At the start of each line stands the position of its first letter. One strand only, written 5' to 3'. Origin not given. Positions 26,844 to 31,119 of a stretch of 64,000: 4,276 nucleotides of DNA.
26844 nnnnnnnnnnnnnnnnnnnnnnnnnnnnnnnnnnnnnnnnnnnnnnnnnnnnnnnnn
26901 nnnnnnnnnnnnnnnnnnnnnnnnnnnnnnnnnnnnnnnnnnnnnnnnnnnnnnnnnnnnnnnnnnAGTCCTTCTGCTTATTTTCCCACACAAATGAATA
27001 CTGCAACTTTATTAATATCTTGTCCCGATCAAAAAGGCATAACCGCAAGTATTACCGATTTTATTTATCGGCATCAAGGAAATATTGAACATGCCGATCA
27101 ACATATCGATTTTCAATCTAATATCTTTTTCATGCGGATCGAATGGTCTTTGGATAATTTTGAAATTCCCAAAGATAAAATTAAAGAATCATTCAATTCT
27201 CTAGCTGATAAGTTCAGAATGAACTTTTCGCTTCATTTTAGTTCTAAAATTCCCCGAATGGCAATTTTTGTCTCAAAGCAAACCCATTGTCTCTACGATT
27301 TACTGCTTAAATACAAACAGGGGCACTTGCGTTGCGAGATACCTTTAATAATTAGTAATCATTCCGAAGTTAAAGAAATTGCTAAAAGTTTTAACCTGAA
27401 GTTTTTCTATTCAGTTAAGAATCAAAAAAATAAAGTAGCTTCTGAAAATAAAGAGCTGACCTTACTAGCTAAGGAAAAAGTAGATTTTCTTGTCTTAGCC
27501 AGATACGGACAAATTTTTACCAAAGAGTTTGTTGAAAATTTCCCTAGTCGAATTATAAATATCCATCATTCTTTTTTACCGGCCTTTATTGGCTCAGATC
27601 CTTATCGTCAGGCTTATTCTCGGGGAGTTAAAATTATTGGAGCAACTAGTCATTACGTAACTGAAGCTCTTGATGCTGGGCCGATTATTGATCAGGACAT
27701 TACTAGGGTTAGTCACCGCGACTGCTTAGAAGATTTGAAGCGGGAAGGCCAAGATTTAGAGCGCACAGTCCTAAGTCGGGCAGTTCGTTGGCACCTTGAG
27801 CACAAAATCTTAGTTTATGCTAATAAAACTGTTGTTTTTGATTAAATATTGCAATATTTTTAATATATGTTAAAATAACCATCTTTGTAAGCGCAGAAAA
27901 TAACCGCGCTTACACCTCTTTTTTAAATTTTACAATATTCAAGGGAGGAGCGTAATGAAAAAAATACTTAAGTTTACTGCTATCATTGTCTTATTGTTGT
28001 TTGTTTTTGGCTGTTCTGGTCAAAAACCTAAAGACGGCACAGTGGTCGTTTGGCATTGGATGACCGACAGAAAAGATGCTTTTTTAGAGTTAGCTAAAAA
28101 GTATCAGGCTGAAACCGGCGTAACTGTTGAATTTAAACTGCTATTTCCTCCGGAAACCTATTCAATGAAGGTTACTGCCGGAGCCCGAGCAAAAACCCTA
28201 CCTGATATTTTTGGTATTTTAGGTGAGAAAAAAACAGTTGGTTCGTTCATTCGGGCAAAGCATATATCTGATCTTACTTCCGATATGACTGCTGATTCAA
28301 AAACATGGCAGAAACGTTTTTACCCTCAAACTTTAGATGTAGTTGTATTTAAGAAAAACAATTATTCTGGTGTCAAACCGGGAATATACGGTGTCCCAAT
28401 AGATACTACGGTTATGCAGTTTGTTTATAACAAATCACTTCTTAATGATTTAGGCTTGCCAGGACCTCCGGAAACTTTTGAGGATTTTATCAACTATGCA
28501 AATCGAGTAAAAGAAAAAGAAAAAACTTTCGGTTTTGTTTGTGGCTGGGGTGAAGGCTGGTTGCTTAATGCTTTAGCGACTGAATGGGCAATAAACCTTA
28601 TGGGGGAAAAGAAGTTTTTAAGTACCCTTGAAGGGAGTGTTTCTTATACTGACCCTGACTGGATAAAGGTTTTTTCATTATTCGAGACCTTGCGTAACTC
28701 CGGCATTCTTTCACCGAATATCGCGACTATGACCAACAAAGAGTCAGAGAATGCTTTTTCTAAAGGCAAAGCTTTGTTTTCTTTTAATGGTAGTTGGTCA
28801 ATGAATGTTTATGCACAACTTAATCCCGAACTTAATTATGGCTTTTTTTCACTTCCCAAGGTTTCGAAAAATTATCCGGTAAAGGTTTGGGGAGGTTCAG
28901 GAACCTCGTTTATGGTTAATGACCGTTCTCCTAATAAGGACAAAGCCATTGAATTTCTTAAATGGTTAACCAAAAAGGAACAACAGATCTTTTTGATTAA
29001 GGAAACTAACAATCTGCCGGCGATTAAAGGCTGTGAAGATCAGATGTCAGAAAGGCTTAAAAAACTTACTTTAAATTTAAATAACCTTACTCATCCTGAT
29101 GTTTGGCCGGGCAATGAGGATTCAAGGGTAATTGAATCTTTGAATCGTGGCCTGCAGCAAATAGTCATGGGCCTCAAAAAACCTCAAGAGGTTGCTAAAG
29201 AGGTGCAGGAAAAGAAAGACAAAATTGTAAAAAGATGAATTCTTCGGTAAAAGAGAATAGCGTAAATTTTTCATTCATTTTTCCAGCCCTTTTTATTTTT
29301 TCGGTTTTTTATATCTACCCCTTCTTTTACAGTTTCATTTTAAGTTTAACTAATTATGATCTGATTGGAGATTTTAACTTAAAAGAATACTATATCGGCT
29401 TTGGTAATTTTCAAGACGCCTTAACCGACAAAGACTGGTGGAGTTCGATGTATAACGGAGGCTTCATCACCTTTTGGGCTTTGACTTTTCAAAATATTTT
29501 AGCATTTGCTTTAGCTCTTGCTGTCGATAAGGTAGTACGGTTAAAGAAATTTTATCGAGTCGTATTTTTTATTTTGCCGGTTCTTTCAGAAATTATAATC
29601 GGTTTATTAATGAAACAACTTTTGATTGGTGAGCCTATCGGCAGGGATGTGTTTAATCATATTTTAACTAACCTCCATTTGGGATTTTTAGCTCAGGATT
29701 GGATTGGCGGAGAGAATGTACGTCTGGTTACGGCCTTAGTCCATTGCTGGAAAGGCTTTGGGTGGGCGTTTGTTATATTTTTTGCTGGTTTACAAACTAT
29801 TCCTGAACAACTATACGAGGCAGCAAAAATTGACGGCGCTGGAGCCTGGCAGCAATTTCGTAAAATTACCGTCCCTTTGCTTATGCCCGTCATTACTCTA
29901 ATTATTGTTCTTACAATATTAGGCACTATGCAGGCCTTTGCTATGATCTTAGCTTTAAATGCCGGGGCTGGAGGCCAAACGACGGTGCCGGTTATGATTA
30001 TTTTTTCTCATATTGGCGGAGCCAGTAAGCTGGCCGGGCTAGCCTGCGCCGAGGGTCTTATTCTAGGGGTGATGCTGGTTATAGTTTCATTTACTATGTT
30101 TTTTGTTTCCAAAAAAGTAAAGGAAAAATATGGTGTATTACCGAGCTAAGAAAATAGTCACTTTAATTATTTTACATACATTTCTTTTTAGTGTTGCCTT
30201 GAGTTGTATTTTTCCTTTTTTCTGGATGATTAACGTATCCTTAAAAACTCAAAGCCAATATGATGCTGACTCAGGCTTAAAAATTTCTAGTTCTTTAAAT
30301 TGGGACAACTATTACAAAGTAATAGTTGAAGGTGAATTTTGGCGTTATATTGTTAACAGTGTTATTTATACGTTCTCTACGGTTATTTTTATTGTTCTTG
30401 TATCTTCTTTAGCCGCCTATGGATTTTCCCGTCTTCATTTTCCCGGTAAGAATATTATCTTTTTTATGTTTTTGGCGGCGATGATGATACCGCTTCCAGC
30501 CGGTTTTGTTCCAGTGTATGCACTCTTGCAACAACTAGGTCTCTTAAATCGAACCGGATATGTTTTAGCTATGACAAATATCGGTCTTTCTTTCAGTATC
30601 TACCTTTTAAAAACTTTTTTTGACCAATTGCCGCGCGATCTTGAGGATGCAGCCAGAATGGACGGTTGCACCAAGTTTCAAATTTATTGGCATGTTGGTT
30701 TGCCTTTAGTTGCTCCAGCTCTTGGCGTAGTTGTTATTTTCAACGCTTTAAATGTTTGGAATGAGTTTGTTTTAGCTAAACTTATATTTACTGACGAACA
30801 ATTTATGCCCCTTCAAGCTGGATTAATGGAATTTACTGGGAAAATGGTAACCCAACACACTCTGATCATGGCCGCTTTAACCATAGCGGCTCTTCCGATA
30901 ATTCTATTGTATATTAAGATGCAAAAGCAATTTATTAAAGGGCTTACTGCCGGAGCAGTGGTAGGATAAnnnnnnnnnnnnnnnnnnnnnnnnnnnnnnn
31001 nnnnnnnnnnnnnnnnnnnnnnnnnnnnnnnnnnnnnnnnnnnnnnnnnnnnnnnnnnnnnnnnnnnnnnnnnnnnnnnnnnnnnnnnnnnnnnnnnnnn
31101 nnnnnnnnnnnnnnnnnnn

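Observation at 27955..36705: Polysaccharide-utilisation-like locus with two paralogous clan GH-A hydrolases and an internally duplicated CBM-like protein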

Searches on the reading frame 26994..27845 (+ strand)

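Call 28: search_protein_families(library=pfam, proteins=[window:26994-27845:+], max_evalue=0.00001)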
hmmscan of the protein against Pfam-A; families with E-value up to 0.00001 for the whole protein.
window:26994-27845:+ (283 aa): 2 families
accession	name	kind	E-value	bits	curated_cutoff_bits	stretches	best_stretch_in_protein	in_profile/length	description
PF00551.24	Formyl_trans_N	-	3e-40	138.4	26.1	1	88-264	2-181/181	Formyl transferase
PF01842.31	ACT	-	5.5e-08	32.9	27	1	5-70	2-64/66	ACT domain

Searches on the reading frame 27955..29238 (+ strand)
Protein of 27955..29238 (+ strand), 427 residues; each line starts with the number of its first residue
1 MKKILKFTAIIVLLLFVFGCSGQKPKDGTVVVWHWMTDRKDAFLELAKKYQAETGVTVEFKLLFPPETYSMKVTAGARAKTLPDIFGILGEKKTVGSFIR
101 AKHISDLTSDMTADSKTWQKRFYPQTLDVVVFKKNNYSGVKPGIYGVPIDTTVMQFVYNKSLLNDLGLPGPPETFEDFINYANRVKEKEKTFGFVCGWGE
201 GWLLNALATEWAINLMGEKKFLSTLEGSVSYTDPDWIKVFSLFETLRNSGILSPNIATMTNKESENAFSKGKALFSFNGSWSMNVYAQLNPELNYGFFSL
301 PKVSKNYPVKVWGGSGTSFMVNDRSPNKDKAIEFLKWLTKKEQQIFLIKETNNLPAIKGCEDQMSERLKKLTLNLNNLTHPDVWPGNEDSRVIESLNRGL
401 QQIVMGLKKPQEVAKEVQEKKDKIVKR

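Call 4: search_protein_families(library=pfam, proteins=[window:27955-29238:+], max_evalue=0.1)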
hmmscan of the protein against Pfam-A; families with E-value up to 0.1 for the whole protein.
window:27955-29238:+ (427 aa): 2 families
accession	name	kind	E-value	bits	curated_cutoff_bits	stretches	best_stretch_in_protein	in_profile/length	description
PF01547.30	SBP_bac_1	-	1.2e-31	111.3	26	1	38-344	6-306/307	Bacterial extracellular solute-binding protein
PF13416.11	SBP_bac_8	-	3.1e-31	109.6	27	1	45-365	1-268/279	Bacterial extracellular solute-binding protein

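Call 5: search_protein_families(library=ncbifam, proteins=[window:27955-29238:+], max_evalue=0.1)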
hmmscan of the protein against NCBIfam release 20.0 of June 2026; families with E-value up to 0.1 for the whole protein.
window:27955-29238:+ (427 aa): 7 families
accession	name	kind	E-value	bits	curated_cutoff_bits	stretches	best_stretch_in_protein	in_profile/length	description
TIGR03851.1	chitin_NgcE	equivalog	1e-19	70.8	399.65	1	83-425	94-442/450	N-acetylglucosamine/diacetylchitobiose ABC transporter substrate-binding protein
NF007011.0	PRK09474.1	equivalog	3e-17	62.5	291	1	2-358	4-329/396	maltose/maltodextrin ABC transporter substrate-binding protein MalE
TIGR03850.1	bind_CPR_0540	equivalog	2.5e-14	52.7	299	1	40-370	47-376/437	carbohydrate ABC transporter substrate-binding protein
NF053763.1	ABCarbgalBndGanS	equivalog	8.7e-12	44.5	700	1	140-416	134-406/420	galactooligosaccharide ABC transporter substrate-binding protein GanS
NF008211.0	PRK10974.1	equivalog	5.2e-08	31.9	411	1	137-360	130-355/439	sn-glycerol-3-phosphate ABC transporter substrate-binding protein UgpB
NF040930.1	ABC_arch_GlcS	equivalog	0.0008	18.4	500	1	131-286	103-258/444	glucose ABC transporter substrate-binding protein GlcS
TIGR00503.1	prfC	equivalog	0.08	11.4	466.95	0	146-177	65-96/527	peptide chain release factor 3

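Call 69: search_solved_structures(query=window:27955-29238:+, max_evalue=0.00001)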
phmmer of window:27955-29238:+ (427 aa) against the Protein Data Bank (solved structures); distinct sequences matched with E-value up to 0.00001: 468 (the best 60 are shown).
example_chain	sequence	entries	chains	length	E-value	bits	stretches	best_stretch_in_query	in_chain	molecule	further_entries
7ehp_A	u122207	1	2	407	5e-21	78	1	140-420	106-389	chitin oligosaccahride binding protein NagB1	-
7eho_A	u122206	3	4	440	1.4e-20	76.5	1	46-422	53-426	Chitin oligosaccharide binding protein NagB2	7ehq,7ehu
8jbg_B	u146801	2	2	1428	2.6e-20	75.6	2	21-379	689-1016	Neuromedin-K receptor (NK3R-pFastbac1) | NK3R-pFastbac1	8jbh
9vus_A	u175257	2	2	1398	2.8e-20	75.5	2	20-378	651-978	Soluble cytochrome b562,2-oxoglutarate receptor 1,Soluble cytochrome b562,2-oxoglutarate r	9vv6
9xor_A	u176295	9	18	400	3.8e-18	68.5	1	127-361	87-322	maltose-binding protein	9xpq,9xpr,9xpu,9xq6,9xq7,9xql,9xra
3zkk_A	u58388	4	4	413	2.5e-17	65.8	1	19-420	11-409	XOS BINDING PROTEIN | PUTATIVE SUGAR TRANSPORTER SOLUTE-BINDING PROTEIN | SUGAR TRANSPORTER SOLUTE-BINDING PROTEIN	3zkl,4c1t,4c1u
6dtu_A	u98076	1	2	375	1.2e-14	56.9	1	120-416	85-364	maltose-binding protein MalE1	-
2gha_A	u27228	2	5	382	1.3e-14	56.8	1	120-416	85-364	maltose ABC transporter, periplasmic maltose-binding protein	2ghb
9p0x_T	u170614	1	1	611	8.4e-13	50.9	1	9-379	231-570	Tissue factor,Maltose/maltodextrin-binding periplasmic protein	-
8c8f_A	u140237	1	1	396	1.6e-12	50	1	8-385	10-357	Maltose/maltodextrin-binding periplasmic protein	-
7bvt_A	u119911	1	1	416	1.7e-12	49.8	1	23-358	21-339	Hypothetical sugar ABC-transporter sugar binding protein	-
5ci5_A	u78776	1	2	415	1.9e-12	49.7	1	35-425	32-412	Extracellular solute-binding protein family 1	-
3woa_A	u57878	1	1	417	3.5e-12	48.9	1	21-380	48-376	Repressor protein CI, Maltose-binding periplasmic protein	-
5bmy_A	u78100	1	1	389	3.9e-12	48.7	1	21-380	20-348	Peptidyl-prolyl cis-trans isomerase NIMA-interacting 1,Maltose-binding periplasmic protein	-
5aq9_B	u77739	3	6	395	4.1e-12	48.6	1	19-384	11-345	MALTOSE-BINDING PERIPLASMIC PROTEIN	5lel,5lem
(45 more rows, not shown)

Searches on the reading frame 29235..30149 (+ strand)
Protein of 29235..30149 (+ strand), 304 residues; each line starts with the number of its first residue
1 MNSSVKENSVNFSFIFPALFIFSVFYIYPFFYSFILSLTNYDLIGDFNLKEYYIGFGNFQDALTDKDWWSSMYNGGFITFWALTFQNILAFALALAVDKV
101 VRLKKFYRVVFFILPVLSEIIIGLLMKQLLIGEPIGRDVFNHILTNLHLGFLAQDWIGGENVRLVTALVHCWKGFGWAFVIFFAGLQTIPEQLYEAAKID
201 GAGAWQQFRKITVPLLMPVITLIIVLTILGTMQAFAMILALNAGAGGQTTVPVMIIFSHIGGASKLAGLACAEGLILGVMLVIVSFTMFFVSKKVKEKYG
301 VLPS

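Call 4: search_protein_families(library=pfam, proteins=[window:29235-30149:+], max_evalue=0.1)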
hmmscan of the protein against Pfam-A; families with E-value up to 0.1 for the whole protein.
window:29235-30149:+ (304 aa): 2 families
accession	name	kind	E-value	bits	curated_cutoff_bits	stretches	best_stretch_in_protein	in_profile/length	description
PF00528.27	BPD_transp_1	-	2.9e-14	53.6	26.4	1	90-296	3-183/184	Binding-protein-dependent transport system inner membrane component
PF08122.17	NDUF_B12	-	0.035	14.4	22.7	0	168-184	22-38/55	NADH-ubiquinone oxidoreductase B12 subunit family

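Call 5: search_protein_families(library=ncbifam, proteins=[window:29235-30149:+], max_evalue=0.1)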
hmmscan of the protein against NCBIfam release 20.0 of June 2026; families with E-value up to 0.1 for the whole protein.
window:29235-30149:+ (304 aa): 18 families
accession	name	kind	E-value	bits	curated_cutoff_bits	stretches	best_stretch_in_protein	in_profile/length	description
NF007852.0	PRK10561.1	equivalog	7.7e-25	88.3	335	1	8-296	11-293/295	sn-glycerol-3-phosphate ABC transporter permease UgpA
NF008232.0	PRK10999.1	equivalog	1.2e-14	54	392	1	81-245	289-457/520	maltose ABC transporter permease MalF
NF040931.1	ABC_arch_GlcT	equivalog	3.2e-13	50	360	1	16-295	3-276/278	glucose ABC transporter permease GlcT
TIGR03262.1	PhnU2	equivalog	1.9e-09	36.7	593.25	1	51-298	35-259/546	putative 2-aminoethylphosphonate ABC transporter permease subunit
NF011624.0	PRK15050.1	equivalog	5.1e-09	35.7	247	1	183-297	181-287/297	2-aminoethylphosphonate ABC transporter permease subunit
NF040932.1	ABC_arch_GlcU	equivalog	9.3e-09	35.3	340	1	186-284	156-252/272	glucose ABC transporter permease GlcU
NF008231.0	PRK10998.1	equivalog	2.6e-08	33.8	261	1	186-235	181-230/296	maltose ABC transporter permease MalG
TIGR03226.1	PhnU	equivalog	5.6e-08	32.6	283.45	1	183-289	199-297/311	2-aminoethylphosphonate ABC transporter permease subunit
TIGR01581.1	Mo_ABC_porter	hypoth_equivalog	8e-07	28.8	210.3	1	58-281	9-219/225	ABC transporter permease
TIGR00969.1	3a0106s02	subfamily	3e-06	26.9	240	1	186-284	166-263/272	sulfate ABC transporter permease subunit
TIGR03255.1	PhnV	equivalog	5.1e-06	26.3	358.7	1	178-282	156-256/270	2-aminoethylphosphonate ABC transport system, membrane component PhnV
TIGR02139.1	permease_CysT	equivalog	5.6e-05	22.9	246.1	1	186-295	155-258/265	sulfate ABC transporter permease subunit CysT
NF007044.0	PRK09497.1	equivalog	6e-05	22.6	348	1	33-297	27-280/285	spermidine/putrescine ABC transporter permease PotB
NF008208.0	PRK10971.1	equivalog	8.4e-05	22.2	415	1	187-286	164-263/277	sulfate/thiosulfate ABC transporter permease CysT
NF008210.0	PRK10973.1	equivalog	0.00024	20.9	297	1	68-290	61-272/281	sn-glycerol-3-phosphate ABC transporter permease UgpE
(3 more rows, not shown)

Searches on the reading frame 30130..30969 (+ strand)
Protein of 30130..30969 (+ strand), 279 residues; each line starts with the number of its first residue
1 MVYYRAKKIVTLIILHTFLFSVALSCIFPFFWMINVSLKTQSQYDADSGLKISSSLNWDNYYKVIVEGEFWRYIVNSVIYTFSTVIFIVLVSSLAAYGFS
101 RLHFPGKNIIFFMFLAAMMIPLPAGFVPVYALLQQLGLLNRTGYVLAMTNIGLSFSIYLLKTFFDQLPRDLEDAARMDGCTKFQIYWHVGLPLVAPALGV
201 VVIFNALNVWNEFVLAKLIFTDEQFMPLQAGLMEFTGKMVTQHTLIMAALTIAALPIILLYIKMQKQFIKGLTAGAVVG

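Call 4: search_protein_families(library=pfam, proteins=[window:30130-30969:+], max_evalue=0.1)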
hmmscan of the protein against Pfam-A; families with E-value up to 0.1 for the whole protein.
window:30130-30969:+ (279 aa): 1 family
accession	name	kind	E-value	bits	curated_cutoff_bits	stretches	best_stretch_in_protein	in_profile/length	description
PF00528.27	BPD_transp_1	-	1.2e-16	61.4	26.4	1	89-269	2-179/184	Binding-protein-dependent transport system inner membrane component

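Call 5: search_protein_families(library=ncbifam, proteins=[window:30130-30969:+], max_evalue=0.1)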
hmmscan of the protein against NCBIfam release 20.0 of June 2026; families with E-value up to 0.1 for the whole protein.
window:30130-30969:+ (279 aa): 14 families
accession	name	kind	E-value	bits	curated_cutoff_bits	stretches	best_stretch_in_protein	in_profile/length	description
NF040932.1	ABC_arch_GlcU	equivalog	2.7e-30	105.9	340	1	17-274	7-266/272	glucose ABC transporter permease GlcU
NF008231.0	PRK10998.1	equivalog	2.9e-30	105.9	261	1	10-278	11-295/296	maltose ABC transporter permease MalG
NF008210.0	PRK10973.1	equivalog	3.8e-28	99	297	1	13-273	10-277/281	sn-glycerol-3-phosphate ABC transporter permease UgpE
TIGR01581.1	Mo_ABC_porter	hypoth_equivalog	2.2e-11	43.7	210.3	1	56-203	5-165/225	ABC transporter permease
TIGR02139.1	permease_CysT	equivalog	1.5e-10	41.1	246.1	1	53-198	31-189/265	sulfate ABC transporter permease subunit CysT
TIGR00969.1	3a0106s02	subfamily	1.9e-09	37.4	240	1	54-264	43-267/272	sulfate ABC transporter permease subunit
NF040839.1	tungstate_WtpB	equivalog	1e-07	31.8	340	1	56-200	28-184/251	tungstate ABC transporter permease WtpB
NF007047.0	PRK09500.1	equivalog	9.4e-07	28.7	326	1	24-199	11-186/257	spermidine/putrescine ABC transporter permease PotC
NF008208.0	PRK10971.1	equivalog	9.4e-07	28.6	415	1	54-213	40-212/277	sulfate/thiosulfate ABC transporter permease CysT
TIGR02141.1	modB_ABC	equivalog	1.7e-06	27.9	182.6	1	77-202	3-143/208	molybdate ABC transporter permease subunit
NF006939.0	PRK09421.1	equivalog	1.7e-05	24.3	262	1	68-203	6-157/230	molybdate ABC transporter permease subunit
NF008232.0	PRK10999.1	equivalog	6.2e-05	21.9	392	1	141-219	375-453/520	maltose ABC transporter permease MalF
NF043074.1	MMSYN1_0196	equivalog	0.00012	21.5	350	1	11-196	10-193/277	spermidine/putrescine ABC transporter permease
TIGR02140.1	permease_CysW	equivalog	0.0016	18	329.1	1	59-231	34-223/261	sulfate ABC transporter permease subunit CysW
